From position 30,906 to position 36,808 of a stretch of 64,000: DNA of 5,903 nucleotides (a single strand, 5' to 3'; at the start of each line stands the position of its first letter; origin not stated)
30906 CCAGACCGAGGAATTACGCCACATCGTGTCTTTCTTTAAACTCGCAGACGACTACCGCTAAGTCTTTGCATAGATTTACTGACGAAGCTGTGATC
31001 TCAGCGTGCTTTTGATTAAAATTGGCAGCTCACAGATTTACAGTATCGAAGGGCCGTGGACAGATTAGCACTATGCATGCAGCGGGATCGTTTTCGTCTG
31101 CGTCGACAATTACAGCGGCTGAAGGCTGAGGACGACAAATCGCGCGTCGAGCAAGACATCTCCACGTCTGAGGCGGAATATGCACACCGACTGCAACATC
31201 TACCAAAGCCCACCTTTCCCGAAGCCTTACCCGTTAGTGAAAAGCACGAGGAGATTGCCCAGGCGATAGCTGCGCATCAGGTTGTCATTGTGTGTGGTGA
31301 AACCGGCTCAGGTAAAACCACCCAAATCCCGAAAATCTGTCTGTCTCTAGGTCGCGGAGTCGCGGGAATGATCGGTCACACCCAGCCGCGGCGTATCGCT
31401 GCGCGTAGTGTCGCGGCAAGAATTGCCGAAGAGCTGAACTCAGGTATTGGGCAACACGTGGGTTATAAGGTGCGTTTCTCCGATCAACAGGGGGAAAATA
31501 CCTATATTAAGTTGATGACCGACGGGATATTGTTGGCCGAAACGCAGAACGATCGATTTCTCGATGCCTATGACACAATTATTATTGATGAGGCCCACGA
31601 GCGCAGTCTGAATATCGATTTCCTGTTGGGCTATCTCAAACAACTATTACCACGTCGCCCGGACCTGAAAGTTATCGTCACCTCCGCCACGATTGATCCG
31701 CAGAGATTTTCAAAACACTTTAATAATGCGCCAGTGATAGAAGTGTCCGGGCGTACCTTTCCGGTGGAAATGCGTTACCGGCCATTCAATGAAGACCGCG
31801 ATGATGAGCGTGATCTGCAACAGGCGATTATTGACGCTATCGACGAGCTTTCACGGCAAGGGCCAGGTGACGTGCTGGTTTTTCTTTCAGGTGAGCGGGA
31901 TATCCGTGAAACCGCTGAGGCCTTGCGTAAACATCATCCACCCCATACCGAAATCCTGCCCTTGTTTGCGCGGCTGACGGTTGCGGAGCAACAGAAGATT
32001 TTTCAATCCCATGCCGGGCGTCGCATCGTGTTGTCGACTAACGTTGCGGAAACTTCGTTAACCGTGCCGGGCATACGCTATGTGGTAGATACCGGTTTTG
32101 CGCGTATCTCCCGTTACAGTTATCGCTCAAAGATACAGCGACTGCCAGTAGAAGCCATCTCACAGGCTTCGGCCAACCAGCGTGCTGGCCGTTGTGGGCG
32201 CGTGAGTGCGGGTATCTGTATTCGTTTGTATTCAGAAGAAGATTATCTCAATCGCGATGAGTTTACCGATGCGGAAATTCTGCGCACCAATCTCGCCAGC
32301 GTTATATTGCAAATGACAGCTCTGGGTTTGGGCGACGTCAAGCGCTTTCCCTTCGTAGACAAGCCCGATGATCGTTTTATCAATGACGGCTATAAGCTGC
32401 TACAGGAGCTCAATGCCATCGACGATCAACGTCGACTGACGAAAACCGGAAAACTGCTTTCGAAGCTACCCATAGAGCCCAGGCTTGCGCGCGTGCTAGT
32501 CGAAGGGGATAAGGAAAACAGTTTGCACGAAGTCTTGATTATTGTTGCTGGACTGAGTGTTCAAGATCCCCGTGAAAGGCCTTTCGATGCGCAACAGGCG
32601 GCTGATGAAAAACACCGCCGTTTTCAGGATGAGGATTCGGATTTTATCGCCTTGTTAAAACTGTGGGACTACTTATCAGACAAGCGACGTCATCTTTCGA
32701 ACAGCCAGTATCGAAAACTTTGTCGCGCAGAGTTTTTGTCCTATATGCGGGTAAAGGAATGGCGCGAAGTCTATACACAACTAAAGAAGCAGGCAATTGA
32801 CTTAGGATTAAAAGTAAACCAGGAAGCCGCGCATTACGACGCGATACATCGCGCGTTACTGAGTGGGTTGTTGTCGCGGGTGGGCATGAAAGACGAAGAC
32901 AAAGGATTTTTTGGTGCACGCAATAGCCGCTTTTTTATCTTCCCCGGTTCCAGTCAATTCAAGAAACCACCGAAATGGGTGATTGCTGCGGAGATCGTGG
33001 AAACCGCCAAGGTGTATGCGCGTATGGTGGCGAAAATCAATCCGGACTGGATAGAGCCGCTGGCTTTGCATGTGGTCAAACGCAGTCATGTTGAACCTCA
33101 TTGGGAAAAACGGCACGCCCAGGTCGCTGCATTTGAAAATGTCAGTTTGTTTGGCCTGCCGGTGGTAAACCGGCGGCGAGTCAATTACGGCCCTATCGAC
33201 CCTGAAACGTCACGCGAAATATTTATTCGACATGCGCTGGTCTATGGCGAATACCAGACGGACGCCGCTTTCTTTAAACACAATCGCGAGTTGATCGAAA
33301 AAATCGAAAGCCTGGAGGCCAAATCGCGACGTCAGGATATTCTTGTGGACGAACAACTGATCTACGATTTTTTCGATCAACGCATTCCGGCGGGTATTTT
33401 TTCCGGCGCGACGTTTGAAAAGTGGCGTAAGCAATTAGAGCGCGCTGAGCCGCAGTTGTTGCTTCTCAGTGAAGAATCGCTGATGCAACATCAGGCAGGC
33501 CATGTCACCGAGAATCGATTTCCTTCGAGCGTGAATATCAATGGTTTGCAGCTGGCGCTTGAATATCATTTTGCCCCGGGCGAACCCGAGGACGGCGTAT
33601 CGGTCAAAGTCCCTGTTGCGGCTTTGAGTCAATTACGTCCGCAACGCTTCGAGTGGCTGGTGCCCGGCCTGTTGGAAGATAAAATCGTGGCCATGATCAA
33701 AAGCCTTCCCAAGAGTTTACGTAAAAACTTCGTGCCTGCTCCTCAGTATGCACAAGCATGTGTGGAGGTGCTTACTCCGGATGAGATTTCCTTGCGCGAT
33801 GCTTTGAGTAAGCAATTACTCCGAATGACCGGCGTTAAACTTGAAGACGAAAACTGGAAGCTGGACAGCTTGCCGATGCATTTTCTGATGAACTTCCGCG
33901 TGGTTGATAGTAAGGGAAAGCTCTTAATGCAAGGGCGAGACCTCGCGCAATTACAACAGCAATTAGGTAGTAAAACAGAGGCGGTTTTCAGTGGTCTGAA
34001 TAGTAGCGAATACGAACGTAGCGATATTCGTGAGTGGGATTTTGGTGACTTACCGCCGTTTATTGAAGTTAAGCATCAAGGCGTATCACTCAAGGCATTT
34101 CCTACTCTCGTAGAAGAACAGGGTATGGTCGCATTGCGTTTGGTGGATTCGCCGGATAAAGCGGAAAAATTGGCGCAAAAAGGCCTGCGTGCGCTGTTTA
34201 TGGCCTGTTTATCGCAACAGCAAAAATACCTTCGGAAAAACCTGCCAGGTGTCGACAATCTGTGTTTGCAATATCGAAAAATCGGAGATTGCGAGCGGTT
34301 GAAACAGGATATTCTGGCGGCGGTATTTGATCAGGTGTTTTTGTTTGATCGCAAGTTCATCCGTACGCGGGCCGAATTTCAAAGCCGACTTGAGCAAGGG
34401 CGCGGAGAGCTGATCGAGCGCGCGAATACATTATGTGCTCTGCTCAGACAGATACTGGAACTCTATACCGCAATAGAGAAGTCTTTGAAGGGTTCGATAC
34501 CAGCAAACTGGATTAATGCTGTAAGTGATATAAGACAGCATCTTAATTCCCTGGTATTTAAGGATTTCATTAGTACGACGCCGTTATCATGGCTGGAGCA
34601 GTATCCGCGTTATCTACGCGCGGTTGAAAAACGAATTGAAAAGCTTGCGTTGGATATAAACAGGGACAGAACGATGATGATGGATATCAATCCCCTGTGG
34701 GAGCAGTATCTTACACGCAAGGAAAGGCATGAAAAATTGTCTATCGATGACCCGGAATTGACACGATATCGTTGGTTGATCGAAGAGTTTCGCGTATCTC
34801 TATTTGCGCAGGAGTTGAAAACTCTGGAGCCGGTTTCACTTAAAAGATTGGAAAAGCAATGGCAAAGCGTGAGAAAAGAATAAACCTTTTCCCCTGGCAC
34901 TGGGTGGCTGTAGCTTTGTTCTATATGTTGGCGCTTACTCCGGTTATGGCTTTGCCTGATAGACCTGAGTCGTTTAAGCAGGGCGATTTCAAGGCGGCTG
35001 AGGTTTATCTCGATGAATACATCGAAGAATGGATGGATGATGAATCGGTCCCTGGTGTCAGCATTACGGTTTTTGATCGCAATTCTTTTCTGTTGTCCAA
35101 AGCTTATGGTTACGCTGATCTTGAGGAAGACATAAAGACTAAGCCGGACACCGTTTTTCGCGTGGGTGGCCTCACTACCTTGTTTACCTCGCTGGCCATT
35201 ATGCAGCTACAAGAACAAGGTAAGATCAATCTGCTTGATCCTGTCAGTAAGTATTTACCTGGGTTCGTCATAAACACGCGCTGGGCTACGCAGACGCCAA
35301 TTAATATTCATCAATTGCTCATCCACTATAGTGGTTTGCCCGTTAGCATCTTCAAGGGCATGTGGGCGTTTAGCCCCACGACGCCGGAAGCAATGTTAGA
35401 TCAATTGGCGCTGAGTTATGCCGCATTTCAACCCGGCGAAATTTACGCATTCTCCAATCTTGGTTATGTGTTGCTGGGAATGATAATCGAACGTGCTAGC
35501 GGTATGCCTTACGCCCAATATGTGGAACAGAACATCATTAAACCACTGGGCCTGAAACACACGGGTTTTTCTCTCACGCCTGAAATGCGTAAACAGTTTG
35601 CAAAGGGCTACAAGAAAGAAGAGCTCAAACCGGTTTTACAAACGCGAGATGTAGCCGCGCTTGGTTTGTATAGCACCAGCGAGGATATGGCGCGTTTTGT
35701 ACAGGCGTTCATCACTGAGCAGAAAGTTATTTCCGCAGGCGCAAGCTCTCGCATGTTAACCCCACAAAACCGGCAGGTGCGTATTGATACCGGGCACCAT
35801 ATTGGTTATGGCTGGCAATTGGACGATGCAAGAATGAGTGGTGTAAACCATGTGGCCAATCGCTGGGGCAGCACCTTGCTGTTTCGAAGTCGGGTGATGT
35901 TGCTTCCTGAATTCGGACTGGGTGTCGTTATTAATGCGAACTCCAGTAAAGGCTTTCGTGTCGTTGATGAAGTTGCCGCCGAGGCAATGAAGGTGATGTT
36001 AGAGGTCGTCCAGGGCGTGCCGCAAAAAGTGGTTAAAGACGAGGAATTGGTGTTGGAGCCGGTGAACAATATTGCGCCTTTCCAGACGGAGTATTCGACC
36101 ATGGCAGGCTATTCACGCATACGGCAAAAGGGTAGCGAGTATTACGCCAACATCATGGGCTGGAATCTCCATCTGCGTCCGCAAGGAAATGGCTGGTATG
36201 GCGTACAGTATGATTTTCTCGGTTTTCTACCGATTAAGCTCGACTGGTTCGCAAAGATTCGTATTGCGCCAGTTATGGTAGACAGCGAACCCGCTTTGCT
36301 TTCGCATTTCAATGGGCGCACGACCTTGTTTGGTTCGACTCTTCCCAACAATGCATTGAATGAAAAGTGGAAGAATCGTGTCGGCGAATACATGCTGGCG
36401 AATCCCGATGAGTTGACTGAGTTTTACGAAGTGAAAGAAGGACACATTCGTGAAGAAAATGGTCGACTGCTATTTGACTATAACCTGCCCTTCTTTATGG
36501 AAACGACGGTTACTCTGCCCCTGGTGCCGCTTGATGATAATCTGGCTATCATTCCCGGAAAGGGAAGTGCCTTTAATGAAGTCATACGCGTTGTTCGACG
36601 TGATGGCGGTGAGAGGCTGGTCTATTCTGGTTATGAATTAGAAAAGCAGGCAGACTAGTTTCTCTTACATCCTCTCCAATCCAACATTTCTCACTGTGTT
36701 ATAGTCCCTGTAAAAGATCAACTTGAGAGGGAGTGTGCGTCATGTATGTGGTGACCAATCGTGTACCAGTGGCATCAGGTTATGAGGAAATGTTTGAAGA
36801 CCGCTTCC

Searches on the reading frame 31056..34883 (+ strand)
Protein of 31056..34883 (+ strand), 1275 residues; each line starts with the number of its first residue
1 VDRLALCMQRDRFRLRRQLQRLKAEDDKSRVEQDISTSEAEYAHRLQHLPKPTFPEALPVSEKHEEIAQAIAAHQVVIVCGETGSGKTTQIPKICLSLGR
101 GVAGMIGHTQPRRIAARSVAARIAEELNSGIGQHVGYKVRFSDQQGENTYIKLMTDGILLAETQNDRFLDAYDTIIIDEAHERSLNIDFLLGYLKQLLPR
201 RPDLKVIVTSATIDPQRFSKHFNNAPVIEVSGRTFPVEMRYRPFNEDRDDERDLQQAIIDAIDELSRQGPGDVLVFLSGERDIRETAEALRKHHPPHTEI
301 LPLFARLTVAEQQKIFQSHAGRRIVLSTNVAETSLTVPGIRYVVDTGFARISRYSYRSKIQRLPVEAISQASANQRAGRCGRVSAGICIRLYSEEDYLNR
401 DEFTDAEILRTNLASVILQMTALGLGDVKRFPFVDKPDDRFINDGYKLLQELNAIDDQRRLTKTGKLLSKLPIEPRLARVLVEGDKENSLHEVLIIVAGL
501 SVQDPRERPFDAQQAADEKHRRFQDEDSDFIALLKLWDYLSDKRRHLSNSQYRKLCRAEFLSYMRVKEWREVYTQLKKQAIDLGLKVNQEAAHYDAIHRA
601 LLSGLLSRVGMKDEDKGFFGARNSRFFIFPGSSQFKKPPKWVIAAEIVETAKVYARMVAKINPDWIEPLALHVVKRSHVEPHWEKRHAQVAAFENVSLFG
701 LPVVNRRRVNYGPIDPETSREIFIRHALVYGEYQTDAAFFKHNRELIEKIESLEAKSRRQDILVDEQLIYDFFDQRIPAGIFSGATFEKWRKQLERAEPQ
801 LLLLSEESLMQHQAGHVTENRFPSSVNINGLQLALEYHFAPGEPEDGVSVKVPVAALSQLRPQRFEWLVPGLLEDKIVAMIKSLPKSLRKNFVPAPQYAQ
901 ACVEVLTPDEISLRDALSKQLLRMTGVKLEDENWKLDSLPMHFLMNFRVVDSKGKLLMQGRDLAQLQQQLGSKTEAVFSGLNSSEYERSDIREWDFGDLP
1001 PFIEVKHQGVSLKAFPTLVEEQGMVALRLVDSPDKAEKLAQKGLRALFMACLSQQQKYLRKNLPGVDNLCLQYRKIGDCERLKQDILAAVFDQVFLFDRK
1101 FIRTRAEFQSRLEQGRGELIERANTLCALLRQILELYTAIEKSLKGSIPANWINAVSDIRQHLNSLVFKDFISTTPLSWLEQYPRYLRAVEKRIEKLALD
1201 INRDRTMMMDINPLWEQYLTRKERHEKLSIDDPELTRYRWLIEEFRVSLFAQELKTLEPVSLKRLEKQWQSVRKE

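Call 41: search_protein_families(library=ncbifam, proteins=[window:31056-34883:+], max_evalue=0.00001)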
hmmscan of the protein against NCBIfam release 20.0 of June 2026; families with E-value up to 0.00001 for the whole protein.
window:31056-34883:+ (1275 aa): 4 families
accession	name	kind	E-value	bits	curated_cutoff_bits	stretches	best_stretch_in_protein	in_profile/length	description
TIGR01967.1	DEAH_box_HrpA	equivalog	0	1842.1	722.75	1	2-1270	3-1283/1284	ATP-dependent RNA helicase HrpA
NF008348.1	PRK11131.1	equivalog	0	1708.7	1400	1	2-1267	4-1283/1287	ATP-dependent RNA helicase HrpA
TIGR01970.1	DEAH_box_HrpB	equivalog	2.2e-116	390.2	546.15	1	58-525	1-468/825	ATP-dependent helicase HrpB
NF008662.0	PRK11664.1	equivalog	1.9e-110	370.5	1053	1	57-531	3-476/813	ATP-dependent helicase HrpB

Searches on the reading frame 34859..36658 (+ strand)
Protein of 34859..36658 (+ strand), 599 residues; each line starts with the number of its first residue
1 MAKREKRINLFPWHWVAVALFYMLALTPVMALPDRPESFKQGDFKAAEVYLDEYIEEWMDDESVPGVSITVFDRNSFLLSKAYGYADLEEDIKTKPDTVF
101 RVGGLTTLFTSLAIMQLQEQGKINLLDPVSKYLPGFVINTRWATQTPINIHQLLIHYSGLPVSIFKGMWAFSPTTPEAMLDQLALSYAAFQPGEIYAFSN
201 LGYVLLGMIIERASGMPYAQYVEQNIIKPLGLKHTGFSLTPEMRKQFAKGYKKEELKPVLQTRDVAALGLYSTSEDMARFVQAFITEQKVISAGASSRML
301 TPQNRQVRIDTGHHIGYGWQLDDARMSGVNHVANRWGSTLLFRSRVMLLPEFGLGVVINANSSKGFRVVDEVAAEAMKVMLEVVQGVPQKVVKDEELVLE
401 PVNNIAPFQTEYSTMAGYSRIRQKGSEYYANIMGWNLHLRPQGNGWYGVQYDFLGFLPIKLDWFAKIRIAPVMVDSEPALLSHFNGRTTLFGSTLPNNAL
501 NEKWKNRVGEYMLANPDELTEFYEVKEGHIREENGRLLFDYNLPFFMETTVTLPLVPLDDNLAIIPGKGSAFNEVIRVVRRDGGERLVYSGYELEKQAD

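Call 41: search_protein_families(library=ncbifam, proteins=[window:34859-36658:+], max_evalue=0.00001)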
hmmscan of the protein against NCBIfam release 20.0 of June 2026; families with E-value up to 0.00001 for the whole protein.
window:34859-36658:+ (599 aa): 46 families (the best 25 are shown)
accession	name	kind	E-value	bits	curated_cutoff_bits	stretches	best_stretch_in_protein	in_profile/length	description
NF007943.0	PRK10662.1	equivalog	1.2e-39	136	266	1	37-364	23-358/380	D-alanyl-D-alanine-carboxypeptidase/endopeptidase AmpH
NF033085.1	bla_class_C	equivalog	6.9e-31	107.3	415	1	50-290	7-240/356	class C beta-lactamase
NF012173.1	CMY2-MIR-ACT-EC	exception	4.6e-24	84.9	680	1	52-323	33-295/380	CMY2/MIR/ACT/EC family class C beta-lactamase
NF002968.0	PRK03642.1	equivalog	2.7e-23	82.5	385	1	50-238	42-243/432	penicillin binding protein PBP4B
NF045671.1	blaPNC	exception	5.1e-23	81.6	750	1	46-286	42-277/401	PNC family class C beta-lactamase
NF041665.1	blaPSZ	exception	1.9e-22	79.8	850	1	49-323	29-294/379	PSZ family class C beta-lactamase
NF041666.1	ampC_Ecan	exception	3.8e-22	78.7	860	1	57-323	38-295/381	CMY2-MIR-ACT-EC family cephalosporin-hydrolyzing class C beta-lactamase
NF000423.2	blaSRT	exception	4.8e-22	78.7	860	1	50-291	27-260/378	SRT/SST family class C beta-lactamase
NF012102.1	blaDHA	exception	1.1e-21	77.3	800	1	50-323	30-294/379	DHA family class C beta-lactamase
NF053709.1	blaAKO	exception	2.5e-21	76.1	875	1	51-321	32-293/381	AKO family class C beta-lactamase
NF000385.4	blaACT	exception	2.6e-21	76.1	810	1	52-321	33-293/380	ACT family cephalosporin-hydrolyzing class C beta-lactamase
NF038089.1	blaYRC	exception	4.2e-21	75.3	870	1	52-326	33-298/381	YRC family class C beta-lactamase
NF040478.1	blaLAQ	exception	4.8e-21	75.1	850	1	55-321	35-292/380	LAQ family class C beta-lactamase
NF038366.1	blaSFDC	exception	6.6e-21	74.8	840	1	53-321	34-293/382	SFDC family class C beta-lactamase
NF041663.1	ampC_Sliq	exception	1.1e-20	73.9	860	1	47-290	24-259/378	cephalosporin-hydrolyzing class C beta-lactamase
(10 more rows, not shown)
